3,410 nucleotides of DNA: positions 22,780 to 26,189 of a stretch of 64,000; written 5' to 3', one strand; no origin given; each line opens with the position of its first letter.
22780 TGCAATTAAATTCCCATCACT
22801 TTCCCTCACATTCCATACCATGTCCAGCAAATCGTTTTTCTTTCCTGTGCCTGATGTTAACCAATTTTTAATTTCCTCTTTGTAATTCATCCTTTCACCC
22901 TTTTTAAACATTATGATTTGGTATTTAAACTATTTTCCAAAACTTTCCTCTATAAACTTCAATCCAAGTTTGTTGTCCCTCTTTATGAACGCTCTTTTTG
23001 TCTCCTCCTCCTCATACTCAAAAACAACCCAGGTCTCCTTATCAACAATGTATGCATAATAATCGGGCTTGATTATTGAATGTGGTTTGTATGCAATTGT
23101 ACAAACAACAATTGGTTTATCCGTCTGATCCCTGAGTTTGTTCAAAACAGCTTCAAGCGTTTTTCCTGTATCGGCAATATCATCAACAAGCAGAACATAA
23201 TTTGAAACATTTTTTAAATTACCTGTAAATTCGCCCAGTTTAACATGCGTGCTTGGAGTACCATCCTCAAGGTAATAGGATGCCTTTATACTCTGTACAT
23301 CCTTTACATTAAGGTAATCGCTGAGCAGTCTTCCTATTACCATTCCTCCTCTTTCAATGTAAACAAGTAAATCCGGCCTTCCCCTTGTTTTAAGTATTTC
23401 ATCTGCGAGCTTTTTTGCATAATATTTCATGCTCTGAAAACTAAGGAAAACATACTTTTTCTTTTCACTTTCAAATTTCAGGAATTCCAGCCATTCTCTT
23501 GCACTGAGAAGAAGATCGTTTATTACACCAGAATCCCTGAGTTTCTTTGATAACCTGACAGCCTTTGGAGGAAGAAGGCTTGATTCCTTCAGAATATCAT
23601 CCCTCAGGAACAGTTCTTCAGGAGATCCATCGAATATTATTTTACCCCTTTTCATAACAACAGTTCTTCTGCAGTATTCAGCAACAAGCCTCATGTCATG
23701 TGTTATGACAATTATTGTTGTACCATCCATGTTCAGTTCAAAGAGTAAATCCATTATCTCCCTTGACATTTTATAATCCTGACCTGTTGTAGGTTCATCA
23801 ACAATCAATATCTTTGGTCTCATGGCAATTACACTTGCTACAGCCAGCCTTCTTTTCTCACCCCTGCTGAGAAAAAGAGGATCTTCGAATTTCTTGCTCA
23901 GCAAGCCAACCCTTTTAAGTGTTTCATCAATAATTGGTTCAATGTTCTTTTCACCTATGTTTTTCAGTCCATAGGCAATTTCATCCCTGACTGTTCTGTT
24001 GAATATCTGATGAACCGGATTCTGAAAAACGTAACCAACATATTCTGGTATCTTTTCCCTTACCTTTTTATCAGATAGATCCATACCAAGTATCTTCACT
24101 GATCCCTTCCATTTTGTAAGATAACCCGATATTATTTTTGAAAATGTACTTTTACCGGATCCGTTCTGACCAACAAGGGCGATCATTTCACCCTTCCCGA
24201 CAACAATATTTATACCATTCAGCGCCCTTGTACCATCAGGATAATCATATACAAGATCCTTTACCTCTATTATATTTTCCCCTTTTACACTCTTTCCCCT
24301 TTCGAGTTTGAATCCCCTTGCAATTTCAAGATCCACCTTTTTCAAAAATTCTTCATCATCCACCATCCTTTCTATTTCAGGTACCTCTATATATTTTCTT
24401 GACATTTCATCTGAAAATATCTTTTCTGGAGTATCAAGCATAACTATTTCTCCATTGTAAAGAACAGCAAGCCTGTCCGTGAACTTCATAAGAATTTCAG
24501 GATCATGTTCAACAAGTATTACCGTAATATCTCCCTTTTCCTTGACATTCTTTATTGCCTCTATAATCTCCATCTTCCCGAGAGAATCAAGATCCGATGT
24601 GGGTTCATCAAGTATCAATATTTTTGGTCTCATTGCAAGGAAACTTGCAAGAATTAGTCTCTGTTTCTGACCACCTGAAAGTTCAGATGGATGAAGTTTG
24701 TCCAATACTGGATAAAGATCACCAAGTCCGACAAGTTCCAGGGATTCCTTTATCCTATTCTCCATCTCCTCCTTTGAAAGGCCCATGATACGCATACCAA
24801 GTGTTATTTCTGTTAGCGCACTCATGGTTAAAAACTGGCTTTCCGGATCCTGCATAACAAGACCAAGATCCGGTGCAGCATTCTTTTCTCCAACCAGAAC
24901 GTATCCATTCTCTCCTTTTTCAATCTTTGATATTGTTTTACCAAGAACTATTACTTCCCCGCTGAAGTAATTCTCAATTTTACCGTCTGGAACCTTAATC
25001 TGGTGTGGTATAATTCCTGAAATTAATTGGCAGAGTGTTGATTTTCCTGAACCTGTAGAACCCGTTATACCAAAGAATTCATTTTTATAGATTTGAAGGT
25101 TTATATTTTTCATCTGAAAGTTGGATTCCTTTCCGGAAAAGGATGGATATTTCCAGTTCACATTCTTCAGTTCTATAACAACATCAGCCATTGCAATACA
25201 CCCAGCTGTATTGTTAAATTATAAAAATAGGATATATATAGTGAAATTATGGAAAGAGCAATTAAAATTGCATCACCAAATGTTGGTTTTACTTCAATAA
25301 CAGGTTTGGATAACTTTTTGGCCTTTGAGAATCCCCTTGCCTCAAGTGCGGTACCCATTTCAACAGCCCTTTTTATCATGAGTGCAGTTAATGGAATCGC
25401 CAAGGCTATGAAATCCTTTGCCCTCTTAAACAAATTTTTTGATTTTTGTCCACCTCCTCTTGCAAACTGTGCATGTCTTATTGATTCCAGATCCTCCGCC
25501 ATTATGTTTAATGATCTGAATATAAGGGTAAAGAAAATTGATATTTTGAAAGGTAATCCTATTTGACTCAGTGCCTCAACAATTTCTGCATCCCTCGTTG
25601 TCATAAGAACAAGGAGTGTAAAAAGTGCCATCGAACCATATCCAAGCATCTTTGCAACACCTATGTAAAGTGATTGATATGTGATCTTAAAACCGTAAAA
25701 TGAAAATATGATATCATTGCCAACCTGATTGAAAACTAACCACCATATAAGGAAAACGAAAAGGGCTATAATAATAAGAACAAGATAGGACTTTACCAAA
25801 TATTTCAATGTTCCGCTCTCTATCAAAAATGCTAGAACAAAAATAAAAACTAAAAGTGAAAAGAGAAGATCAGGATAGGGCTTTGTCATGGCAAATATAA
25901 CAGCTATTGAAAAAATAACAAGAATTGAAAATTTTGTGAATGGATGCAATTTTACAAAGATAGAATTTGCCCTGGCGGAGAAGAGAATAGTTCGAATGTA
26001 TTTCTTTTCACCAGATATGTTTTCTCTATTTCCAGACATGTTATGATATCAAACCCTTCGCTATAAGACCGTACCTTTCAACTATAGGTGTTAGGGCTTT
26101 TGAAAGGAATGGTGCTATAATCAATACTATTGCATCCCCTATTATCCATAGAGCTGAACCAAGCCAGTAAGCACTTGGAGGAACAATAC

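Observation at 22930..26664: ECF-type importer whose tandem ATPase is fused to a Gpt-like purine phosphoribosyltransferase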

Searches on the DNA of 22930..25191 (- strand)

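Call 35: search_rna_families(source=L007, start=3900, end=4700, threshold=evalue, max_evalue=10, show_alignments=2)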
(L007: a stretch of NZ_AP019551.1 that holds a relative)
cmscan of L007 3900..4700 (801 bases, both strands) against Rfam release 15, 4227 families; matches with E-value up to 10: 7.
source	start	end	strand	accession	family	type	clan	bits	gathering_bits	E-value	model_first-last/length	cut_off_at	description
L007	4320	4421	+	RF00167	Purine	Cis-reg; riboswitch;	CL00123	84.6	37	1e-15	1-102/102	no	Purine riboswitch aptamer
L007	4399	4432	+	RF04197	mir-9457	Gene; miRNA;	-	18.7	90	0.99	18-52/68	no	mir-9457 microRNA precursor family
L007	4376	4446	+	RF02713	MCS4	Gene; sRNA;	-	17.8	56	8.1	1-123/123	no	Mycoplasma sRNA MCS4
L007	4291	4326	+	RF00147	SNORD34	Gene; snRNA; snoRNA; CD-box;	CL00055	17.4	38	2.7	36-72/79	no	Small nucleolar RNA SNORD34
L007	4399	4432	-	RF04197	mir-9457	Gene; miRNA;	-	15.5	90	6.9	18-52/68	no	mir-9457 microRNA precursor family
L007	4434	4493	+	RF00110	RybB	Gene; sRNA;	-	14.1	40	5.5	1-79/79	no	RybB RNA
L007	4432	4525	+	RF00035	OxyS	Gene; sRNA;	-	12.9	75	6.7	1-110/110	no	OxyS RNA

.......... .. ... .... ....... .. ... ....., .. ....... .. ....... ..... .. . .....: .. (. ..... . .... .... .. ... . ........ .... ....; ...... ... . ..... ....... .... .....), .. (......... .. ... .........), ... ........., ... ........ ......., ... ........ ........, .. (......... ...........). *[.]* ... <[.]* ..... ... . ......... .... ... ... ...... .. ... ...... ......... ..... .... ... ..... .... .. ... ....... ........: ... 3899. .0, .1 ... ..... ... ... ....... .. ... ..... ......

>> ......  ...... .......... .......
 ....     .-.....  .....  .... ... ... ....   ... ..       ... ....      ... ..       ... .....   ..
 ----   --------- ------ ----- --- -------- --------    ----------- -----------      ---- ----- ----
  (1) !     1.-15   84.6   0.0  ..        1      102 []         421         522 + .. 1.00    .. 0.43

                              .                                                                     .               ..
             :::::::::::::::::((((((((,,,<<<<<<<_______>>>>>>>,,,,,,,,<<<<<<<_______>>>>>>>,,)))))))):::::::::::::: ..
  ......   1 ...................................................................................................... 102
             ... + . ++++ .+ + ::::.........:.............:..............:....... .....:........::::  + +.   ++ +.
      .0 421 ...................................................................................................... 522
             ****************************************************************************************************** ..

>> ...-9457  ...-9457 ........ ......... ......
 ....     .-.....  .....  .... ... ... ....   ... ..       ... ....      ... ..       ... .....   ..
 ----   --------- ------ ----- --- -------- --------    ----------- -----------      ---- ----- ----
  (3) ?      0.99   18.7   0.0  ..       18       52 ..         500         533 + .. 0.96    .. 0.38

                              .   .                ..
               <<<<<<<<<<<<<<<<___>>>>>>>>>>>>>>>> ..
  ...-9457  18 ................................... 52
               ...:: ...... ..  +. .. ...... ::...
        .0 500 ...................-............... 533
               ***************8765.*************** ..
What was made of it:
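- On Guanine-riboswitch purine regulon (bacterial orthologues only): L007 4320-4421 at 84.6 bits (call 35).
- Tried and rejected: I considered a B12 or benzimidazole cargo because MetH is adjacent, and rejected it once the purine riboswitch was found (call 35).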

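Call 60: search_rna_families(sources=[L033, L031], threshold=gathering)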
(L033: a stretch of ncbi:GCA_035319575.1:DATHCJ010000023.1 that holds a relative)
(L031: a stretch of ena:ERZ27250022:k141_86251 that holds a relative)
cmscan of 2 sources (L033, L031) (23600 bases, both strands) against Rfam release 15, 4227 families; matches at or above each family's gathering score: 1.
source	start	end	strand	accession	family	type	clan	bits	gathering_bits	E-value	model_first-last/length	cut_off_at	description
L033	10098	10171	+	RF00005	tRNA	Gene; tRNA;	CL00001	63.7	29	6.2e-12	1-71/71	no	tRNA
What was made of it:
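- Tried and rejected: None was found in the Bathyarchaeia and Limnocylindrales loci either (call 60).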

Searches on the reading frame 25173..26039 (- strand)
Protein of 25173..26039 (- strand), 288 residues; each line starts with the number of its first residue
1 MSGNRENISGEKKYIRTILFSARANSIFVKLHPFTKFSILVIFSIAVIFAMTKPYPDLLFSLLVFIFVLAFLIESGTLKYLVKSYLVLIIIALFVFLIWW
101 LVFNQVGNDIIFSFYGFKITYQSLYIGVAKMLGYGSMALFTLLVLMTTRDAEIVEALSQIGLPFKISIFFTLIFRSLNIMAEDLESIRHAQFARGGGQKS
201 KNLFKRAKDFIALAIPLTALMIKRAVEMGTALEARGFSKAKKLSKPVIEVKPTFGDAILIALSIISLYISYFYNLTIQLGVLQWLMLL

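Call 3: search_protein_families(library=pfam, proteins=[window:25173-26039:-], max_evalue=0.01)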
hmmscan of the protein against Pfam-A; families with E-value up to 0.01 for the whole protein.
window:25173-26039:- (288 aa): 1 family
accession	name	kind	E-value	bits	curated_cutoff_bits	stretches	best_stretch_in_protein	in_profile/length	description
PF02361.21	CbiQ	-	7.6e-27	94.8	25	1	30-239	7-210/216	Cobalt transport protein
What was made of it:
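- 25173..26039 (-): EcfT/CbiQ-type T component (scaffold), 288 aa. PF02361 at 7.6e-27 (call 3).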

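Call 4: search_protein_families(library=ncbifam, proteins=[window:25173-26039:-], max_evalue=0.01)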
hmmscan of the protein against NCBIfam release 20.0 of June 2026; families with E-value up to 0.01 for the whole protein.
window:25173-26039:- (288 aa): 1 family
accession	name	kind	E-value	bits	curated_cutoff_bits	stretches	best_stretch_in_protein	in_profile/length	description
TIGR02454.1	ECF_T_CbiQ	equivalog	7e-15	55.4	111.8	1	32-235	2-200/200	cobalt ECF transporter T component CbiQ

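Call 68: search_solved_structures(query=window:25173-26039:-, max_evalue=0.001)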
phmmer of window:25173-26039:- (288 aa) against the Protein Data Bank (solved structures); distinct sequences matched with E-value up to 0.001: 3.
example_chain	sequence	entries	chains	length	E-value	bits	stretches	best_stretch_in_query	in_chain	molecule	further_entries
4hzu_T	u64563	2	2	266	1.3e-09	41.3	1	26-244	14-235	Energy-coupling factor transporter transmembrane protein EcfT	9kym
4huq_T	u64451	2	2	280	1.7e-09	41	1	26-244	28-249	Energy-coupling factor transporter transmembrane protein EcfT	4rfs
5d3m_D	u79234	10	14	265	6.1e-09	39.2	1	58-241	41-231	Energy-coupling factor transporter transmembrane protein EcfT | Putative cobalt ABC transporter, permease protein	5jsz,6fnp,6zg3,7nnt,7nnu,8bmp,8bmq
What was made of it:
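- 25173..26039 (-): Matches the EcfT chains of solved ECF complexes 4hzu, 4huq and 5d3m at about 1e-9 (call 68).
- On ECF (energy-coupling factor) ABC importer: EcfT chains 4hzu, 4huq and 5d3m at about 1e-9 (call 68).
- The T component matches PF02361 and solved EcfT chains (calls 3, 68).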
